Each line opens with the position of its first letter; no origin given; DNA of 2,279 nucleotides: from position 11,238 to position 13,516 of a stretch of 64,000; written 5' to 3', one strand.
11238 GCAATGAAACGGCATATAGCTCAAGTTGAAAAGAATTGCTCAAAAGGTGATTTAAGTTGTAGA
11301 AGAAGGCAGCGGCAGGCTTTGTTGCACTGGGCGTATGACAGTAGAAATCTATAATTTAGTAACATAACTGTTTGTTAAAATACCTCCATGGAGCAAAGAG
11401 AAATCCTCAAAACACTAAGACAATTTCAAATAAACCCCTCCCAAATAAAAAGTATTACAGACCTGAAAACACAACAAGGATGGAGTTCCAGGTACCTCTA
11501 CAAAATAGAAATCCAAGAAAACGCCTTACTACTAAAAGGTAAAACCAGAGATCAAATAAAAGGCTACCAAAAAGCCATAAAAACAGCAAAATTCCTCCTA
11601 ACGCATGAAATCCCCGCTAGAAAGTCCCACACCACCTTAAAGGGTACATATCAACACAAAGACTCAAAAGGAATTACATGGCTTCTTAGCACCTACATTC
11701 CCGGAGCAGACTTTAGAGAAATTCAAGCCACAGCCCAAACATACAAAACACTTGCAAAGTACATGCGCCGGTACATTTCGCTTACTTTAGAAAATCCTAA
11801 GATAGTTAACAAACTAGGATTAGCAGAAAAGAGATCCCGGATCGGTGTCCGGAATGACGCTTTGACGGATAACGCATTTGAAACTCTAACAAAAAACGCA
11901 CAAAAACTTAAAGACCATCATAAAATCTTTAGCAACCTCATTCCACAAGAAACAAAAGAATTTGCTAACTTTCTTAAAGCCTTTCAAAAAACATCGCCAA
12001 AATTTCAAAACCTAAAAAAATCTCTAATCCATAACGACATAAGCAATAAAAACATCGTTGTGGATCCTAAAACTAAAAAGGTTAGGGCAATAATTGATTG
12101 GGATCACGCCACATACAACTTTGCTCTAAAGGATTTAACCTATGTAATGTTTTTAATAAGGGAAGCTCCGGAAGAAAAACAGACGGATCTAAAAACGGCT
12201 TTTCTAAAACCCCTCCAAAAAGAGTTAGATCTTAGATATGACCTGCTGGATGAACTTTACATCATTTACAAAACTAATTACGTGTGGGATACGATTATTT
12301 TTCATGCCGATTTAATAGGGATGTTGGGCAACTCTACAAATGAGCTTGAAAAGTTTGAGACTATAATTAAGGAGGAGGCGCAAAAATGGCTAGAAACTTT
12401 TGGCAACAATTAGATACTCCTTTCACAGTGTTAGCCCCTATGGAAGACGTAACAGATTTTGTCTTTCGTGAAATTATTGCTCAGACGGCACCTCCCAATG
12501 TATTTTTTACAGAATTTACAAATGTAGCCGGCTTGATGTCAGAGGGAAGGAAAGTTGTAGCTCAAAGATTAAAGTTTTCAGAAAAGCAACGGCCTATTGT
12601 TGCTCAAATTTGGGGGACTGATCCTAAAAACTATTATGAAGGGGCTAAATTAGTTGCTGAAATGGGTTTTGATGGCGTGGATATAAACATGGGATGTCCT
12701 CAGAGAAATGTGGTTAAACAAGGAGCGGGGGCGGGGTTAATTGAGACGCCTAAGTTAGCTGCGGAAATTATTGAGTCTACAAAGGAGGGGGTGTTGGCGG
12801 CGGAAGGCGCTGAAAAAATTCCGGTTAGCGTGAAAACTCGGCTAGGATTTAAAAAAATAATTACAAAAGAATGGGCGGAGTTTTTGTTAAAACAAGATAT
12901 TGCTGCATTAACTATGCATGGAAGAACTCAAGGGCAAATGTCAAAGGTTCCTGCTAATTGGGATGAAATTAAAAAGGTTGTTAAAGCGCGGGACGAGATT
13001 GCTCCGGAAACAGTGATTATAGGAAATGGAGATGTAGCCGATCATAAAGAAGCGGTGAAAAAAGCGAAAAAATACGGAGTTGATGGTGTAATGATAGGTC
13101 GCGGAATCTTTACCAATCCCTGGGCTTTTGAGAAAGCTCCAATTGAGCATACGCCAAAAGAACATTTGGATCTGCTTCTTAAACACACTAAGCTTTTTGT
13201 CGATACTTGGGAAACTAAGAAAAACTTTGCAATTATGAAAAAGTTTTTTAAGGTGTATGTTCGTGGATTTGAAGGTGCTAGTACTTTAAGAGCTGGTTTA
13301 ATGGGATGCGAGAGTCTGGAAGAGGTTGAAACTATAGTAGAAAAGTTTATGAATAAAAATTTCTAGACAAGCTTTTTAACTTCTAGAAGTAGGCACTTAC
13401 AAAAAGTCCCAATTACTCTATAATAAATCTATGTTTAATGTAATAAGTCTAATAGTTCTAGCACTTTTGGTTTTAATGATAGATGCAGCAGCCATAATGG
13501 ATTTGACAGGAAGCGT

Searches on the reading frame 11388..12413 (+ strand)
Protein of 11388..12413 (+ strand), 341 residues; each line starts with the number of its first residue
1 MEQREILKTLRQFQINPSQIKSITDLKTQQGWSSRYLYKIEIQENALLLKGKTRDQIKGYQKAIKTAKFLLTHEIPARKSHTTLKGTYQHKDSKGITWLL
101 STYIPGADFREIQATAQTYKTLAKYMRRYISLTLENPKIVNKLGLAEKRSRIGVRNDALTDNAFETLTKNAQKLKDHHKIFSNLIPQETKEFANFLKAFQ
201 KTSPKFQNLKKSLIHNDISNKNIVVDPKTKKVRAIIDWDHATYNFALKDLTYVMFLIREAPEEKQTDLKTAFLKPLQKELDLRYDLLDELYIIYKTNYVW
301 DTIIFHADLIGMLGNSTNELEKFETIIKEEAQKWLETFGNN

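Call 32: search_protein_families(library=pfam, proteins=[window:11388-12413:+], max_evalue=0.0001)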
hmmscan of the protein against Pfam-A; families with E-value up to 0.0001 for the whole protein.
window:11388-12413:+ (341 aa): 2 families
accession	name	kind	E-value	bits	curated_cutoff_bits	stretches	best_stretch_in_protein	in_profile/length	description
PF01636.29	APH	-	1.7e-12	48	23.2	1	90-262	64-218/239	Phosphotransferase enzyme family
PF01633.27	Choline_kinase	-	1.5e-07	31.4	29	1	117-251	87-201/300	Choline/ethanolamine kinase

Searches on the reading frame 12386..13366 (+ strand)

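Call 32: search_protein_families(library=pfam, proteins=[window:12386-13366:+], max_evalue=0.0001)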
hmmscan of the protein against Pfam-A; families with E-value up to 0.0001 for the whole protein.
window:12386-13366:+ (326 aa): 1 family
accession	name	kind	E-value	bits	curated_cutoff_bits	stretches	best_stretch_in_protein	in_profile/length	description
PF01207.24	Dus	-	1.8e-58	198.5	20.4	1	16-321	2-306/311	Dihydrouridine synthase (Dus)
